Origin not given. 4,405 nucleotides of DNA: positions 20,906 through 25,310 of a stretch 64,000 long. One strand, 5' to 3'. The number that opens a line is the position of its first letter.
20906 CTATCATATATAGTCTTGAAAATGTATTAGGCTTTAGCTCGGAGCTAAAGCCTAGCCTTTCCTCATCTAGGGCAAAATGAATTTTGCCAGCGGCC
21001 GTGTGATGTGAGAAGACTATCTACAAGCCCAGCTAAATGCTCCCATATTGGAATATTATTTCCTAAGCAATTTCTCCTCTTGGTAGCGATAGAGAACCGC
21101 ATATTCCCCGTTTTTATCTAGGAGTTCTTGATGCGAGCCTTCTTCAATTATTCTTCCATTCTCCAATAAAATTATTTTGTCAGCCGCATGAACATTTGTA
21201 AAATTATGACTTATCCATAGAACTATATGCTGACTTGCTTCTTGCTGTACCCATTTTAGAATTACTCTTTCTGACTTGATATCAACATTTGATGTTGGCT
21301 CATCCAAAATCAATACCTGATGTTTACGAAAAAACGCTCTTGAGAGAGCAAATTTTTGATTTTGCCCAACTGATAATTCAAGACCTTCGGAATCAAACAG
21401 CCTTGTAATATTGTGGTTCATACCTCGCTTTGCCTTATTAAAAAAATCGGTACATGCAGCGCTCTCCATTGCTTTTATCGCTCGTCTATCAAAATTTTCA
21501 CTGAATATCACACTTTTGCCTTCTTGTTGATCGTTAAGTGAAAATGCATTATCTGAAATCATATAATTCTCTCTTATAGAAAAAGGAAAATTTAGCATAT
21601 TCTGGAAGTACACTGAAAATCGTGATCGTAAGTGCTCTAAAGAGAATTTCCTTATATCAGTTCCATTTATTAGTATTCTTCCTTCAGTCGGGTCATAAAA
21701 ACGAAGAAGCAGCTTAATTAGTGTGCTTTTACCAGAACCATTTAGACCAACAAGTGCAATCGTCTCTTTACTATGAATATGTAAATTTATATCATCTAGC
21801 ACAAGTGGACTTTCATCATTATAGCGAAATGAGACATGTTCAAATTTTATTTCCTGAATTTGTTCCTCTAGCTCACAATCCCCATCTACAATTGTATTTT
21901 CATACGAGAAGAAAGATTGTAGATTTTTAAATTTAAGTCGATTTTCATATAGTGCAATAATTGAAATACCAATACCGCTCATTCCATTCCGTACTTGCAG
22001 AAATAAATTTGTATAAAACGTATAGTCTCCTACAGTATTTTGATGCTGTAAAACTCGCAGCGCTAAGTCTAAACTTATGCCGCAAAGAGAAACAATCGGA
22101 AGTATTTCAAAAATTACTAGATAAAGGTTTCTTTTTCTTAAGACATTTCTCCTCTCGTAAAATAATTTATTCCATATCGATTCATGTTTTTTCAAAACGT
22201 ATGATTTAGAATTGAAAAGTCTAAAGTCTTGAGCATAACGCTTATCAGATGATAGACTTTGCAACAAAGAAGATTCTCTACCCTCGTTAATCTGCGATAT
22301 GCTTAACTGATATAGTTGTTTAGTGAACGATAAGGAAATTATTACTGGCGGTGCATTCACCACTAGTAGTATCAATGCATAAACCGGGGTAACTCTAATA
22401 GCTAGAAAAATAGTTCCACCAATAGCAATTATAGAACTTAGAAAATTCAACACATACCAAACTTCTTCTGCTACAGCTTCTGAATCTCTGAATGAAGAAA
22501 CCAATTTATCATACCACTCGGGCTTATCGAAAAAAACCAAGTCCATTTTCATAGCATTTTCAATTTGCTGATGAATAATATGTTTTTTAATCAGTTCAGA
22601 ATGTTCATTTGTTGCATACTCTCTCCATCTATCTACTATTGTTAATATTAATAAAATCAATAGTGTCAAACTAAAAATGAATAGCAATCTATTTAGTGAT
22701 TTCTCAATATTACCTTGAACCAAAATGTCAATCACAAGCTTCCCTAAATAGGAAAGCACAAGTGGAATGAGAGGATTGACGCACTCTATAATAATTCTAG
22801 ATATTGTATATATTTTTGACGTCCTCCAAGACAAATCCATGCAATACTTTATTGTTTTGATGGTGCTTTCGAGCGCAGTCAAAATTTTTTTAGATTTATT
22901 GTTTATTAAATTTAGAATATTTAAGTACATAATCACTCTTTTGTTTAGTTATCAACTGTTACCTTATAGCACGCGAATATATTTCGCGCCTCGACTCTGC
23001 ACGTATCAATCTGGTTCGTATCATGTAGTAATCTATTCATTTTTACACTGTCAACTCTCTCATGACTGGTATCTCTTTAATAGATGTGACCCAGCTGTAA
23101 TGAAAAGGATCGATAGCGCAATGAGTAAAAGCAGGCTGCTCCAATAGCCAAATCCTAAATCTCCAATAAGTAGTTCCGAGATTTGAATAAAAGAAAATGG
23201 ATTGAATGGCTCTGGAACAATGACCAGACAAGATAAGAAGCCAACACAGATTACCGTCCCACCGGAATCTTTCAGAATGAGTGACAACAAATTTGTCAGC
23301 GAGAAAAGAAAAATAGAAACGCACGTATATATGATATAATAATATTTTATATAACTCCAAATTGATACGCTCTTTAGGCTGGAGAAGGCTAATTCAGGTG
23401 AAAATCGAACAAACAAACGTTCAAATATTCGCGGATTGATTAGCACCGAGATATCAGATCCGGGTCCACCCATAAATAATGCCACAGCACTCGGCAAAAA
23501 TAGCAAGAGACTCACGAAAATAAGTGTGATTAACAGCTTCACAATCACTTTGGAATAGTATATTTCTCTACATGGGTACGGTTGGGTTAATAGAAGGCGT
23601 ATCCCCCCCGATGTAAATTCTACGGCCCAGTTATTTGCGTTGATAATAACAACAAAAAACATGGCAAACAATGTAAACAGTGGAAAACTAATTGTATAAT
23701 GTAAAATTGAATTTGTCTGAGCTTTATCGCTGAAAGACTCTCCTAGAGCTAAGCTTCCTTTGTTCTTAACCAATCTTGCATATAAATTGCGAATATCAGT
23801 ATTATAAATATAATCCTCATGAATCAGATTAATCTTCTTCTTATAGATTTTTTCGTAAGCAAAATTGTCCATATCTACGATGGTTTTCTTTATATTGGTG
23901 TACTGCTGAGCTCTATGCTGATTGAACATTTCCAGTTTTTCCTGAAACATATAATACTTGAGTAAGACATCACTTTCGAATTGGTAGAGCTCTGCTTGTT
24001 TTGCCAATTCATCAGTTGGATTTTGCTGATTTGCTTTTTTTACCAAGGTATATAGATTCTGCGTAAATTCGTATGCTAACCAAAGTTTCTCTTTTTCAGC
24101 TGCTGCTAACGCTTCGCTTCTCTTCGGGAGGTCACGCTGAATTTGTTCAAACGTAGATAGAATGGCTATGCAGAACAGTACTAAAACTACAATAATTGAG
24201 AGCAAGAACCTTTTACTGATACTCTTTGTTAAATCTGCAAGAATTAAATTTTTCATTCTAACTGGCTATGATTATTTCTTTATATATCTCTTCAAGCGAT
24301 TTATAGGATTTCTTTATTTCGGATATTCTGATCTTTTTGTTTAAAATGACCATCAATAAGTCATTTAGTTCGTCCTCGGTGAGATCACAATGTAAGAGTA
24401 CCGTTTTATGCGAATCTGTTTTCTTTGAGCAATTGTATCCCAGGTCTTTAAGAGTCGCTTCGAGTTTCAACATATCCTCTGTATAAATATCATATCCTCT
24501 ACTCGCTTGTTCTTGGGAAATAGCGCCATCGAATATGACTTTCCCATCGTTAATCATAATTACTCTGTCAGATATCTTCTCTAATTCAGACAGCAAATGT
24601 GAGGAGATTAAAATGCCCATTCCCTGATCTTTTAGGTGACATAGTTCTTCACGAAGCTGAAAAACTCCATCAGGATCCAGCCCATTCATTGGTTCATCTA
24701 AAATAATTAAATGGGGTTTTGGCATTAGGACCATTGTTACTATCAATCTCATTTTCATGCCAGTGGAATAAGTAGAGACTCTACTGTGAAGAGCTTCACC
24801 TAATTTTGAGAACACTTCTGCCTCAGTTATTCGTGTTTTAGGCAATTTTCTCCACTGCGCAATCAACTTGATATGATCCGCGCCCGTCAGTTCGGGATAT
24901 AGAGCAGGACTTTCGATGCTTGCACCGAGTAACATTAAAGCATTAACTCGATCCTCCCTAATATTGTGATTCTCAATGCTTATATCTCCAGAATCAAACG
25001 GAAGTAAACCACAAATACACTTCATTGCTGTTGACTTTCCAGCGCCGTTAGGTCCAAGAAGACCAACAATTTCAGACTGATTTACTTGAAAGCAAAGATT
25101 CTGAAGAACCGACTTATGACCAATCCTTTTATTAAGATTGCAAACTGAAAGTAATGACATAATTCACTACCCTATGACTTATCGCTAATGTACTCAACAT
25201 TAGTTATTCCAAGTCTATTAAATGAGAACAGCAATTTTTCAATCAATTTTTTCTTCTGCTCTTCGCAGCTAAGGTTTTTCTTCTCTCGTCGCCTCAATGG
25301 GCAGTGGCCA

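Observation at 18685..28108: AT-rich ~9.4-kb island with a radical-SAM/SPASM peptide-modification cluster and three ABC systems (candidate new sacti-/ranthipeptide locus)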

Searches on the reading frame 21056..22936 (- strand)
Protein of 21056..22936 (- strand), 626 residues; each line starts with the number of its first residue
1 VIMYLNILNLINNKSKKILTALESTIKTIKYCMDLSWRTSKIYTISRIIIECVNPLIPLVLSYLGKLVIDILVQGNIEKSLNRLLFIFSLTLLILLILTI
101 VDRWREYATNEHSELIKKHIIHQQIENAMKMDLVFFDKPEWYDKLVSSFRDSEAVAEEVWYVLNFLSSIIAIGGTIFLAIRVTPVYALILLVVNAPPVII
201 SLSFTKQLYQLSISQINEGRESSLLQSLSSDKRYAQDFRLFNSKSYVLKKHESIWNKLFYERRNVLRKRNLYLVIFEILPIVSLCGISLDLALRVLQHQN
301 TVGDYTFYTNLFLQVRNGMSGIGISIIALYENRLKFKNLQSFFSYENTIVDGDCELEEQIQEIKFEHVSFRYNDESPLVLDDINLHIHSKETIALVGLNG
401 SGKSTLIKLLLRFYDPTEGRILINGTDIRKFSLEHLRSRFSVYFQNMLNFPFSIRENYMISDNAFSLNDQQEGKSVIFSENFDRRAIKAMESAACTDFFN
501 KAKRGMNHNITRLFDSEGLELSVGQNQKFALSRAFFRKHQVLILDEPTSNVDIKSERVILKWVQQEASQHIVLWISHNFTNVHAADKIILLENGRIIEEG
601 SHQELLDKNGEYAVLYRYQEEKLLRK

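Call 3: search_protein_families(library=pfam, proteins=[window:21056-22936:-], max_evalue=0.01)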
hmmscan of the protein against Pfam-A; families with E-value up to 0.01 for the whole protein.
window:21056-22936:- (626 aa): 9 families
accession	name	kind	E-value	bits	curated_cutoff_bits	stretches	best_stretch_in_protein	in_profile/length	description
PF00005.33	ABC_tran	-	5.9e-31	108.3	25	1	380-549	1-137/137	ABC transporter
PF00664.28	ABC_membrane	-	7.9e-09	36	28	1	42-317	3-272/274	ABC transporter transmembrane region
PF13304.12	AAA_21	-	3.6e-07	31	27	1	394-467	3-83/304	AAA domain, putative AbiEii toxin, Type IV TA system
PF02463.25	SMC_N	-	9.6e-05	22.3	40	0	496-589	109-209/220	RecF/RecN/SMC N terminal domain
PF01926.29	MMR_HSR1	-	0.00032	21.2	21.9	0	392-412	1-21/113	50S ribosome-binding GTPase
PF13555.12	AAA_29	-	0.0014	18.7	27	1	384-407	16-39/61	P-loop containing region of AAA domain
PF13173.12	AAA_14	-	0.0015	19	27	0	390-447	2-57/129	AAA domain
PF13175.12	AAA_15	-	0.0027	17.8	32.1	1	383-428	17-65/374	AAA ATPase domain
PF13401.12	AAA_22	-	0.0061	17.3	27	0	389-417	4-32/130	AAA domain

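Call 4: search_protein_families(library=ncbifam, proteins=[window:21056-22936:-], max_evalue=0.01)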
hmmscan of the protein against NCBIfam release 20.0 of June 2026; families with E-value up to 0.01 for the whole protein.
window:21056-22936:- (626 aa): 187 families (the best 25 are shown)
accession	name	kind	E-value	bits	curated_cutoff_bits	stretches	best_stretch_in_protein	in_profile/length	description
TIGR02203.1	MsbA_lipidA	equivalog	2.8e-70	237.4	602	1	62-620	31-570/572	lipid A export permease/ATP-binding protein MsbA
TIGR02204.1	MsbA_rel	hypoth_equivalog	2.9e-58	197.9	780.4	1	48-619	24-575/576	ABC transporter, permease/ATP-binding protein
NF008381.0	PRK11176.1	equivalog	2.2e-57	194.8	867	1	66-619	46-579/582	lipid A ABC transporter ATP-binding protein/permease MsbA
TIGR01846.1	type_I_sec_HlyB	subfamily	2.3e-57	194.7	725.55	1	358-620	451-693/694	type I secretion system permease/ATPase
NF045513.1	HepA_fam_ABC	equivalog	1.6e-56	192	725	1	68-619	78-609/610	heterocyst formation ABC transporter subunit HepA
TIGR00958.1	3a01208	subfamily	1.5e-52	178.9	874.6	1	362-615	478-710/711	antigen peptide transporter 2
TIGR01193.1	bacteriocin_ABC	subfamily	3.7e-52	177.8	523.85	1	48-616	158-706/708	peptide cleavage/export ABC transporter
TIGR03375.1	type_I_sec_LssB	subfamily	1.3e-51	175.8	693.1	1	361-609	464-692/696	type I secretion system permease/ATPase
NF010178.0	PRK13657.1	equivalog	2.2e-51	175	733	1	117-619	88-570/588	glucan ABC transporter ATP-binding protein/ permease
NF008364.0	PRK11160.1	equivalog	2.8e-50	171.5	630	1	355-616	331-572/575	heme ABC transporter ATP-binding protein/permease CydC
TIGR03797.1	NHLM_micro_ABC2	equivalog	1.3e-48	166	709.4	1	236-619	325-685/686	NHLP bacteriocin export ABC transporter permease/ATPase subunit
TIGR03796.1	NHLM_micro_ABC1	equivalog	7.4e-47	160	853.3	1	48-615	160-708/710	NHLP family bacteriocin export ABC transporter peptidase/permease/ATPase subunit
TIGR02857.1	CydD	equivalog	2.2e-45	155.6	435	1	88-591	47-529/529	thiol reductant ABC exporter subunit CydD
NF008379.0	PRK11174.1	equivalog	3.5e-44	151.4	684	1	341-621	326-586/588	heme ABC transporter permease/ATP-binding protein CydD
NF000475.1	tet_ABC_46_B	exception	1e-43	149.8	1250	1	350-618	326-573/578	tetracycline efflux ABC transporter Tet(46) subunit B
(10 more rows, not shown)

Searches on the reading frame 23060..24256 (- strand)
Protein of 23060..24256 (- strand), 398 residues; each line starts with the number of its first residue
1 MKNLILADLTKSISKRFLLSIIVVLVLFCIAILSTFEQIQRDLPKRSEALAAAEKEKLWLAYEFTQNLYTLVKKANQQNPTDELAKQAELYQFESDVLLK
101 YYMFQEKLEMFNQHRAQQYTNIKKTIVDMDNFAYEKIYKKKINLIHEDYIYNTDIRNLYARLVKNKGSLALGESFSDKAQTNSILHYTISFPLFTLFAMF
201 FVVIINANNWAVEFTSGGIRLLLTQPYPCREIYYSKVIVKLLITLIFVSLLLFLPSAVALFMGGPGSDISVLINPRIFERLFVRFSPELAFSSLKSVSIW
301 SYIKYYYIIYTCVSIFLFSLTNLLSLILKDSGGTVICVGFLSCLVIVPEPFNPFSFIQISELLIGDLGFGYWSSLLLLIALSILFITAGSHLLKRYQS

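Call 3: search_protein_families(library=pfam, proteins=[window:23060-24256:-], max_evalue=0.01)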
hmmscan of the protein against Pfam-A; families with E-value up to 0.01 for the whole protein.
window:23060-24256:- (398 aa): 2 families
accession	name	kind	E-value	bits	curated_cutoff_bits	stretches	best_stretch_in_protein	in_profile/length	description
PF12679.13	ABC2_membrane_2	-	9.6e-10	38.6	27.2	1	5-347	4-198/283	ABC-2 family transporter protein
PF12730.13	ABC2_membrane_4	-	0.00065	20.2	27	1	186-273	49-135/179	ABC-2 family transporter protein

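Call 4: search_protein_families(library=ncbifam, proteins=[window:23060-24256:-], max_evalue=0.01)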
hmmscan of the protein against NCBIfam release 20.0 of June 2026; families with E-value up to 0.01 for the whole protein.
window:23060-24256:- (398 aa): 0 families

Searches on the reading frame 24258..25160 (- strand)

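Call 3: search_protein_families(library=pfam, proteins=[window:24258-25160:-], max_evalue=0.01)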
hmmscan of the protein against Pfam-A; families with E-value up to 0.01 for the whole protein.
window:24258-25160:- (300 aa): 3 families
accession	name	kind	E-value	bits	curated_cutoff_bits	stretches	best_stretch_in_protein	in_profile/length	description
PF00005.33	ABC_tran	-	5.7e-24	85.7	25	1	19-159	1-137/137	ABC transporter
PF13304.12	AAA_21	-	1.5e-08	35.5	27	1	138-190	247-300/304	AAA domain, putative AbiEii toxin, Type IV TA system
PF13476.12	AAA_23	-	1.7e-05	26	27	1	29-61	19-51/201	AAA domain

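Call 4: search_protein_families(library=ncbifam, proteins=[window:24258-25160:-], max_evalue=0.01)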
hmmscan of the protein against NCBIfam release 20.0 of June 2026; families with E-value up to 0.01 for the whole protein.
window:24258-25160:- (300 aa): 189 families (the best 25 are shown)
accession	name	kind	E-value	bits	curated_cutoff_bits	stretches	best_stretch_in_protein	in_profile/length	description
TIGR03740.1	galliderm_ABC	subfamily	2.8e-58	197.2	309.75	1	4-218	1-212/223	lantibiotic protection ABC transporter ATP-binding subunit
TIGR01188.1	drrA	subfamily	5.3e-46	157.3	312.45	1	13-296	3-300/302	daunorubicin resistance ABC transporter, ATP-binding protein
TIGR03522.1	GldA_ABC_ATP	equivalog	8.3e-46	156.8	402.6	1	4-296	3-300/301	gliding motility-associated ABC transporter ATP-binding subunit GldA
TIGR04406.1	LPS_export_lptB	equivalog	2e-41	141.8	240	1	4-216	2-221/239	LPS export ABC transporter ATP-binding protein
NF047568.1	PSM_export_PmtC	equivalog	7.9e-38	130.6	375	1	7-296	4-284/290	phenol-soluble modulin export ABC transporter ATP-binding protein PmtC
NF010060.0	PRK13537.1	equivalog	9.4e-37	126.6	521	1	3-241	15-261/314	nodulation factor ABC transporter ATP-binding protein NodI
TIGR03864.1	PQQ_ABC_ATP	hypoth_equivalog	1.5e-36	126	302.25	1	4-220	2-222/236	ABC transporter, ATP-binding subunit, PQQ-dependent alcohol dehydrogenase system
NF010059.0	PRK13536.1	equivalog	2.8e-35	121.7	549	1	5-214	45-258/342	nodulation factor ABC transporter ATP-binding protein NodI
TIGR01288.1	nodI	equivalog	2.4e-33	115.4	424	1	6-230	7-239/303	nodulation factor ABC transporter ATP-binding protein NodI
NF047565.1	PSM_export_PmtA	equivalog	4.3e-33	114.8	350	1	18-261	16-257/282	phenol-soluble modulin export ABC transporter ATP-binding protein PmtA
NF033858.1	ABC2_perm_RbbA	equivalog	6.4e-32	110.4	1050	1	8-222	271-489/909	ribosome-associated ATPase/putative transporter RbbA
TIGR03410.1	urea_trans_UrtE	equivalog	3e-30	105.4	285.8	1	4-218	1-220/230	urea ABC transporter ATP-binding subunit UrtE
NF011967.0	PRK15439.1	equivalog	6.3e-30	104.1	586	1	2-230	10-240/510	autoinducer 2 ABC transporter ATP-binding protein LsrA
TIGR02315.1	ABC_phnC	equivalog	1.3e-28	100.1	266.1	2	119-226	134-242/243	phosphonate ABC transporter ATP-binding protein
TIGR04521.1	ECF_ATPase_2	equivalog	1.8e-28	99.4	330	2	129-248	143-267/279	energy-coupling factor transporter ATPase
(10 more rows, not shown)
